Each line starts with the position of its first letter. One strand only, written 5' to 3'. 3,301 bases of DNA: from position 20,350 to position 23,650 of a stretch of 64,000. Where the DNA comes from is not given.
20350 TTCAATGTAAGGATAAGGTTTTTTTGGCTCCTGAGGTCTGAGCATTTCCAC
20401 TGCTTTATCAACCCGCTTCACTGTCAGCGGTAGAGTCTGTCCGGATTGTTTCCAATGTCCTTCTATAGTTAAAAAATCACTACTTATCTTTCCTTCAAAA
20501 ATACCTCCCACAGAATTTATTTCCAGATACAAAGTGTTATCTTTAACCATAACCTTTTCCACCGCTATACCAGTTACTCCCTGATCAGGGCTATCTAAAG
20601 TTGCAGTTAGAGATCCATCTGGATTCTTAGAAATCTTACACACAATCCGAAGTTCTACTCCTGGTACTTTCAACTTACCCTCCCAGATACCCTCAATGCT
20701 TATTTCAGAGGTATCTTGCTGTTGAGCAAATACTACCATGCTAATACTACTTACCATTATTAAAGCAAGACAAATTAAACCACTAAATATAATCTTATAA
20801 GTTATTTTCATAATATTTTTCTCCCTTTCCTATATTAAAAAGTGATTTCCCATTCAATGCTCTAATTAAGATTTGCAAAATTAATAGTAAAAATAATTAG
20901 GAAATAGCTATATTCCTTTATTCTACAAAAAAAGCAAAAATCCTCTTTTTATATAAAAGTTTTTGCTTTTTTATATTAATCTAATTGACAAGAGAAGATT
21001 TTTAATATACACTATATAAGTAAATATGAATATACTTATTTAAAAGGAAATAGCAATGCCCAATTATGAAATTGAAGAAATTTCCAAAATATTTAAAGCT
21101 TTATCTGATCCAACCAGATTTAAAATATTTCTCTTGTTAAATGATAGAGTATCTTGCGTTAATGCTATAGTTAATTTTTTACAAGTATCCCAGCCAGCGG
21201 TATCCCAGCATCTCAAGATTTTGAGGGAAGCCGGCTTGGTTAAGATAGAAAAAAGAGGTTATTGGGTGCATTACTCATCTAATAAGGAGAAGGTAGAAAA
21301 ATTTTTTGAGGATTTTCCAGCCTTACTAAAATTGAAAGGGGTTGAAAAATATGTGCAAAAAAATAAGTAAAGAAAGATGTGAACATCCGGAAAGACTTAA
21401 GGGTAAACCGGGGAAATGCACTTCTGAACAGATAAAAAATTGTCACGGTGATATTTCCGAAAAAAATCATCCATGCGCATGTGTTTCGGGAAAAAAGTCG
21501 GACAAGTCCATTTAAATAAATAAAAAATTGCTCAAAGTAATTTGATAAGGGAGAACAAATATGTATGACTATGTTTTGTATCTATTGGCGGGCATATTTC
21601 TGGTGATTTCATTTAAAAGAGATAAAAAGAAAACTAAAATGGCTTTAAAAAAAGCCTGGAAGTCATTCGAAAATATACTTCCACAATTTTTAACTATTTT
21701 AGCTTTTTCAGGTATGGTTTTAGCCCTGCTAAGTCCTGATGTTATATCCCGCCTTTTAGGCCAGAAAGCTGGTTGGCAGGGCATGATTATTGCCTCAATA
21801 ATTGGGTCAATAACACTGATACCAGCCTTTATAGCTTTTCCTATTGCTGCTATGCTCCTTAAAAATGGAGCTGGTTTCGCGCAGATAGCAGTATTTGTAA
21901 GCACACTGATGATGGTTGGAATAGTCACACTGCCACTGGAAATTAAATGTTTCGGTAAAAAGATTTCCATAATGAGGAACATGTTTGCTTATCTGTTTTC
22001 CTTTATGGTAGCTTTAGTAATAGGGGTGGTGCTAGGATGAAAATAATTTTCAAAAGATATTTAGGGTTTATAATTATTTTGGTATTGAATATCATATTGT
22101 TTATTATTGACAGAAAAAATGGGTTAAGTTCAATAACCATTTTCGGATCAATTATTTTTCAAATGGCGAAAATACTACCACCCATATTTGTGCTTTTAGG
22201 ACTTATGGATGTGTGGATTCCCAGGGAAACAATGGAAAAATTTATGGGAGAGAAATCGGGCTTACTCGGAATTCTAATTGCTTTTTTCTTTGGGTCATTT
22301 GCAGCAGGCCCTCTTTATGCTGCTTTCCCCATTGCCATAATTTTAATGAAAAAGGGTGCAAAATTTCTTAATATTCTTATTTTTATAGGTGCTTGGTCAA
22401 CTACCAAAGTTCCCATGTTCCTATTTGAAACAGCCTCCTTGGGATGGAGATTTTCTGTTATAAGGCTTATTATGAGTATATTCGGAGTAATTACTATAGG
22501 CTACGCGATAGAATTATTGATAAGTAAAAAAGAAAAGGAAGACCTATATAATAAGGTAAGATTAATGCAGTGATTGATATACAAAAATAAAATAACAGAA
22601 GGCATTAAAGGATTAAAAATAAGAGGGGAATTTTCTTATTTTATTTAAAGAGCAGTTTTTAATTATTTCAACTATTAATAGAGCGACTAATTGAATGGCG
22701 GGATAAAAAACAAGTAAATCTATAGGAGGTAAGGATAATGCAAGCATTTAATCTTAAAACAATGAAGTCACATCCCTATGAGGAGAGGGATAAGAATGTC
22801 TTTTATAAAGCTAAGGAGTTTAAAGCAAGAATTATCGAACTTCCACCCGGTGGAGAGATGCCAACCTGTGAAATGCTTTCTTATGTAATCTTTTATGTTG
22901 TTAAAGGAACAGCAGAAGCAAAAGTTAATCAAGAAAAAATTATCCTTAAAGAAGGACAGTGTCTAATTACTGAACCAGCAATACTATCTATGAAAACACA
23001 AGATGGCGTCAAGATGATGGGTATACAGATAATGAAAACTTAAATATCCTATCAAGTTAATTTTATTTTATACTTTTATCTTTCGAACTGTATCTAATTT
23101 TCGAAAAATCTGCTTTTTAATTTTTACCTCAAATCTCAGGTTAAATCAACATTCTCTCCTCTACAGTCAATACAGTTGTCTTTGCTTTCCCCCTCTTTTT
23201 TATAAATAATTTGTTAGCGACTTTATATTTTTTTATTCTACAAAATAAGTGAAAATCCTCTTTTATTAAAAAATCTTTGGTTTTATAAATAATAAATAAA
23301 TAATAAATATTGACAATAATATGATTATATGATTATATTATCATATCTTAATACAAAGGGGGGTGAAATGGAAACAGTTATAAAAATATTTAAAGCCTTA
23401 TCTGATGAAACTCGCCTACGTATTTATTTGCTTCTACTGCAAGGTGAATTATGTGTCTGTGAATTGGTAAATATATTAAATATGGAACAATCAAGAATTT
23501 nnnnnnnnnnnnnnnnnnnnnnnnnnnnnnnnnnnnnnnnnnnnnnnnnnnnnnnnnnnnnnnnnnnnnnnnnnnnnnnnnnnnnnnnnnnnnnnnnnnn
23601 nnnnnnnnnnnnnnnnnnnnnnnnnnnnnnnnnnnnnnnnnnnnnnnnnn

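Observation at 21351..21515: Unannotated 54-aa Cys/His-rich ORF between arsR and a split permease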

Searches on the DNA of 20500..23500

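Call 67: search_rna_families(source=window, start=20500, end=23500, threshold=evalue, max_evalue=1)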
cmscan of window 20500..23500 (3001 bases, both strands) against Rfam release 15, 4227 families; matches with E-value up to 1: 3.
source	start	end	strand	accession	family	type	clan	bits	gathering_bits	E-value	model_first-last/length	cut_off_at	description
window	20924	20972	-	RF04344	Plastid-psbA-3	Cis-reg;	CL00153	30.5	48.4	0.0061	1-57/57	no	Plastid-psbA-3 3UTR RNA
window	20926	20978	+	RF04343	Plastid-psbA-2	Cis-reg;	CL00153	29.9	55.8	0.0054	1-60/60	no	Plastid-psbA-2 3UTR RNA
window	21616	21661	-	RF00032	Histone3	Cis-reg;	-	21.9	34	0.0071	1-46/46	no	Histone 3' UTR stem-loop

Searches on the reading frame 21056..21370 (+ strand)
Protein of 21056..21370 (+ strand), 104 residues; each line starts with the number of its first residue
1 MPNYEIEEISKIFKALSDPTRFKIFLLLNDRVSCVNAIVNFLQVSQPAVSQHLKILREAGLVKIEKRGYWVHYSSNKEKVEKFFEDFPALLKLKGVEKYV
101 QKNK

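Call 3: search_protein_families(library=pfam, proteins=[window:21056-21370:+], max_evalue=1)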
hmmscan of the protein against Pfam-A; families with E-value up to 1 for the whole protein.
window:21056-21370:+ (104 aa): 18 families
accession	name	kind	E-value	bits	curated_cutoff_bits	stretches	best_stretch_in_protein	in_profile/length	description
PF01022.26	HTH_5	-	4e-15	55.9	22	1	18-63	1-46/47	Bacterial regulatory protein, arsR family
PF12840.13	HTH_20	-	2.1e-09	37.7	27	1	16-64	1-50/51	Helix-turn-helix domain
PF12802.13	MarR_2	-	0.00043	20.8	27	1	35-65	23-53/61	MarR family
PF01325.25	Fe_dep_repress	-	0.00061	20.4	26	1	36-67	26-57/60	Iron dependent repressor, N-terminal DNA binding domain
PF13601.12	HTH_34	-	0.0028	18.2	27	1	21-66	2-48/80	Winged helix DNA-binding domain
PF01978.25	TrmB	-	0.0053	17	25.6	1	27-69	17-59/68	Sugar-specific transcriptional regulator TrmB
PF13412.12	HTH_24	-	0.0074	16.3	21.9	1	29-63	14-48/48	Winged helix-turn-helix DNA-binding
PF08279.18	HTH_11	-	0.015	15.6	25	1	36-67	19-49/55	HTH domain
PF01047.28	MarR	-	0.027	14.8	24.6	1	36-63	21-48/59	MarR family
PF10711.15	DUF2513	-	0.034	14.9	29.6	1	40-72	29-61/100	Hypothetical protein (DUF2513)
PF13545.12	HTH_Crp_2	-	0.039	14.3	27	1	40-67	30-56/70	Crp-like helix-turn-helix domain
PF00126.33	HTH_1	-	0.049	14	26.6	1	42-58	23-39/60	Bacterial regulatory helix-turn-helix protein, lysR family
PF22979.2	HTH_69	-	0.064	13.6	27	1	35-64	29-58/69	Winged helix-turn-helix domain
PF21476.4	PF0610-like_N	-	0.11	13.2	33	1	20-54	2-36/50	PF0610-like, N-terminal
PF24033.1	DUF7342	-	0.11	12.9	31.6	1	35-79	20-64/150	Family of unknown function (DUF7342)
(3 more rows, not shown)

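Call 4: search_protein_families(library=ncbifam, proteins=[window:21056-21370:+], max_evalue=1)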
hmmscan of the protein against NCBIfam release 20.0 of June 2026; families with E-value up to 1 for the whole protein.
window:21056-21370:+ (104 aa): 24 families
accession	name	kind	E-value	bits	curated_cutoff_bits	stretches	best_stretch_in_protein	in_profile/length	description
NF033788.1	HTH_metalloreg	subfamily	4.5e-26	90.5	55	1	10-83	2-76/77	metalloregulator ArsR/SmtB family transcription factor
NF033789.1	repress_SdpR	subfamily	1.5e-17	63.3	100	1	12-83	1-72/79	autorepressor SdpR family transcription factor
NF045707.1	Dbac_1936_reg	equivalog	1.8e-16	59.9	115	1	7-87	5-85/99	ArsR/SmtB-type metalloregulator TsoR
NF007528.0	PRK10141.1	subfamily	2.6e-15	56.3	97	1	11-74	8-72/117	metalloregulator ArsR/SmtB family transcription factor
NF047906.1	CdPbTransRegCmtR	equivalog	4.1e-12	45.9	150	1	7-84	9-86/104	Cd(II)/Pb(II)-sensing metalloregulatory transcriptional regulator CmtR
NF041413.1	ArsR_Rv2640c_fam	equivalog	5.8e-12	46.1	155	1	8-81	31-107/118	Rv2640c family ArsR-like transcriptional regulator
NF040642.1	sulf_sens_BigR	equivalog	2.5e-11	43.5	155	1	7-85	8-86/95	sulfite-sensing transcriptional repressor BigR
NF052532.1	TransRegPagRBaca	equivalog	1.4e-08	34.7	170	1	4-84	12-92/99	transcriptional repressor PagR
NF053602.1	Phr_regulator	exception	2.9e-08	33.5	320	1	9-64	2-59/191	heat shock transcription regulator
NF053755.1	MsvR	equivalog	3.8e-06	26.8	220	1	11-65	5-59/236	transcriptional factor MsvR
TIGR01884.1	cas_HTH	subfamily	0.0015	17.9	60.2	1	12-69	135-194/202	CRISPR-associated CARF protein Csa3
NF040939.2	trans_reg_lrs14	equivalog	0.0031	17.5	90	1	14-67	17-71/103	Lrs14 family HTH-type transcriptional regulator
NF038251.1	AdcR_fam_Zn_TF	equivalog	0.0094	16.2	175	1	20-66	37-83/143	zinc-dependent MarR family transcriptional regulator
NF053881.1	TransRegDeoRBac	equivalog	0.01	15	420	1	37-67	25-55/311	DNA-binding transcriptional repressor DeoR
NF005061.0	PRK06474.1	equivalog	0.015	15.2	121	1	13-66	5-61/178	hypothetical protein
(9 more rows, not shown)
